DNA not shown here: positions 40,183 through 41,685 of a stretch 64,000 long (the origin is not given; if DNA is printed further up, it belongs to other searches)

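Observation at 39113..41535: Near-identical tandem duplicate of a paralog-family gene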

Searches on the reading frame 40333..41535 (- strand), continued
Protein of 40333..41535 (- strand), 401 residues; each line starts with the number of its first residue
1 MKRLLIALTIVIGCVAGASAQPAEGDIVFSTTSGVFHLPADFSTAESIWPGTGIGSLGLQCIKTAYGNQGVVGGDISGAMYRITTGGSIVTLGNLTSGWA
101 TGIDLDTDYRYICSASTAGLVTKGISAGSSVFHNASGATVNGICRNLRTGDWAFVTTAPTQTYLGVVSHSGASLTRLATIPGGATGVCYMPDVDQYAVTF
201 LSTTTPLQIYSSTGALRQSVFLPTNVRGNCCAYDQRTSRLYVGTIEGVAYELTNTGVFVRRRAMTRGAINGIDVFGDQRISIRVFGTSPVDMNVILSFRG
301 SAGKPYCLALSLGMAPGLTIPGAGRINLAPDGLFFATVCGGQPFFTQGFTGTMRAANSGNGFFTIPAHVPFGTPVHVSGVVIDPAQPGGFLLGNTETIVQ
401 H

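Call 46: find_encoding_contigs(protein=P0006, flank=3000, max_places=4)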
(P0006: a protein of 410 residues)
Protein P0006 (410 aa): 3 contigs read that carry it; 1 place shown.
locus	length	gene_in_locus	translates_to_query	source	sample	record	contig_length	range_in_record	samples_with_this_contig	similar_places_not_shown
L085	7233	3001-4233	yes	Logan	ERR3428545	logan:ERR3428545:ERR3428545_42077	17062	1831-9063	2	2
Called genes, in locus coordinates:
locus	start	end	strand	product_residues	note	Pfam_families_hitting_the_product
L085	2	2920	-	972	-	-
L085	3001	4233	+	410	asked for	-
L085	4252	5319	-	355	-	PF00534:Glycos_transf_1 (weak), PF13692:Glyco_trans_1_4 (weak)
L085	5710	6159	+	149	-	PF10604:Polyketide_cyc2, PF03364:Polyketide_cyc (weak)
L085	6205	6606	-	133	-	-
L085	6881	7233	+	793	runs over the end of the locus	PF25778:DUF7948, PF06739:SBBP (faint)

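Call 49: search_protein_families(library=pfam, proteins=[P0031, P0051, P0054, P0094, P0102, P0108, P0118, P0119, P0127, P0061], max_evalue=0.001)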
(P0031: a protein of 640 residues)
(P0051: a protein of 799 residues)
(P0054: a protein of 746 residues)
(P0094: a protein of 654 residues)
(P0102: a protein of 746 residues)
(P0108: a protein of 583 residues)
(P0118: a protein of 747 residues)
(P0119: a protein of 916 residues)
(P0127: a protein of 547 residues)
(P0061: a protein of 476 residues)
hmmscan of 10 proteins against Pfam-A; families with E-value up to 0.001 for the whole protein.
P0031 (640 aa): 1 family
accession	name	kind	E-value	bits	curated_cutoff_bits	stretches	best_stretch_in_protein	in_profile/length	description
PF00413.30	Peptidase_M10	-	8.9e-06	26.1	24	1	103-184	80-126/159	Matrixin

P0051 (799 aa): 0 families

P0054 (746 aa): 3 families
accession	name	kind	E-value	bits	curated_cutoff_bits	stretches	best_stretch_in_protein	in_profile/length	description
PF00089.32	Trypsin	-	8.2e-05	23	20.6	1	171-340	27-200/220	Trypsin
PF08450.18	SGL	-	0.00043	20.4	26.3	0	542-578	188-223/246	SMP-30/Gluconolactonase/LRE-like region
PF22701.2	Mala_s_1-like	-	0.00045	20.5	27.5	0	548-607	97-160/195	Mal s 1 allergenic protein-like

P0094 (654 aa): 2 families
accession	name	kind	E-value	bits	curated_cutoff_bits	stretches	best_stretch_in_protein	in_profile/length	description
PF13365.12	Trypsin_2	-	6.5e-06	27.4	27.6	1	51-229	10-144/144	Trypsin-like peptidase domain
PF00089.32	Trypsin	-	0.00016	22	20.6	1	143-248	117-214/220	Trypsin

P0102 (746 aa): 2 families
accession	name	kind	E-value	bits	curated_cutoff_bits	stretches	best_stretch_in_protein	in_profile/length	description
PF13365.12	Trypsin_2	-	3.3e-08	34.8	27.6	1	172-335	1-144/144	Trypsin-like peptidase domain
PF22701.2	Mala_s_1-like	-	5.4e-07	30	27.5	0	552-599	102-150/195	Mal s 1 allergenic protein-like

P0108 (583 aa): 0 families

P0118 (747 aa): 2 families
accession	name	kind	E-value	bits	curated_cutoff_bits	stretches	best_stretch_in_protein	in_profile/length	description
PF13365.12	Trypsin_2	-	1.9e-09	38.9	27.6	1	175-336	1-144/144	Trypsin-like peptidase domain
PF00089.32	Trypsin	-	5.1e-07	30.2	20.6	1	172-344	24-203/220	Trypsin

P0119 (916 aa): 6 families
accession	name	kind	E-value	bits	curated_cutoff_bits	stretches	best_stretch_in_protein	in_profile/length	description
PF01436.27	NHL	-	1.3e-17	63.2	20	0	476-494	1-19/28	NHL repeat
PF24684.1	Vgb_lyase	-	3.9e-16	59.1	50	1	330-498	34-202/290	Virginiamycin B lyase family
PF21959.2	DUF6923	-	2.5e-06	27.9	27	0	594-700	63-175/234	Repeat of unknown function (DUF6923)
PF25021.1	TEN_NHL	-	6.6e-06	25.8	27.1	0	471-520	136-182/357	Teneurin NHL domain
PF22701.2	Mala_s_1-like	-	5e-05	23.6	27.5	0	614-671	90-145/195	Mal s 1 allergenic protein-like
PF00058.23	Ldl_recept_b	-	0.00047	21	21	0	639-663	17-41/42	Low-density lipoprotein receptor repeat class B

P0127 (547 aa): 0 families

P0061 (476 aa): 0 families

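Call 50: search_solved_structures(query=A3, max_evalue=1)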
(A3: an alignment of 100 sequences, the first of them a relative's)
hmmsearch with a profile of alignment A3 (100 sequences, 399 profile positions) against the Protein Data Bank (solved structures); distinct sequences matched with E-value up to 1: 359 (the best 60 are shown).
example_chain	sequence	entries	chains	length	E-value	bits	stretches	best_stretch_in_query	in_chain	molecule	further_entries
3wwa_A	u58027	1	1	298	4.8e-22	81.7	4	71-205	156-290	Pizza7H protein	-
3ww9_A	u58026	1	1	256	1.9e-19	73.1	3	71-164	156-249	pizza6 protein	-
6i39_A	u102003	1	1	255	4.8e-19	71.8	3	71-149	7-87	v31Pizza6-AYW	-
8em4_A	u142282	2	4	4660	1.4e-18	70.3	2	34-182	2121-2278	Low-density lipoprotein receptor-related protein 2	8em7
6i3a_A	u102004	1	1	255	2.3e-18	69.5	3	71-150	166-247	v22Pizza6-AYW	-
7zph_A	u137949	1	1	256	7.6e-18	67.8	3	71-208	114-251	Pizza6-TNK-RSH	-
7zcj_A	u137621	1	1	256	9.1e-18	67.6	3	71-208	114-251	Pizza6-TNH-TSH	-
6f0s_A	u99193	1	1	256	1.3e-17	67.1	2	71-248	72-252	Pizza6-SYW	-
6f0q_A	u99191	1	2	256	1.3e-17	67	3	71-165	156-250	Pizza6-AYW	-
6i3b_A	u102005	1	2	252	1.4e-17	66.9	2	71-249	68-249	cPizza6-AYW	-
7zpw_A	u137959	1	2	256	3.3e-17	65.7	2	71-249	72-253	Pizza6-TSK-TSH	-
7zq2_A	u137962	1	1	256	3.6e-17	65.6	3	71-166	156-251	Pizza6-RSH-TSH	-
6qsd_A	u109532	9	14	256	5.8e-17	64.9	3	71-164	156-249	Pizza6S | Pizza6-S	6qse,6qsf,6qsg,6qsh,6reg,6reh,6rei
7zqg_A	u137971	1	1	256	6.8e-17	64.7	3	57-148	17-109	Pizza6-KSH-TSH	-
7zpz_A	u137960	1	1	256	9.3e-17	64.2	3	71-166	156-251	Pizza6-TSR-TSH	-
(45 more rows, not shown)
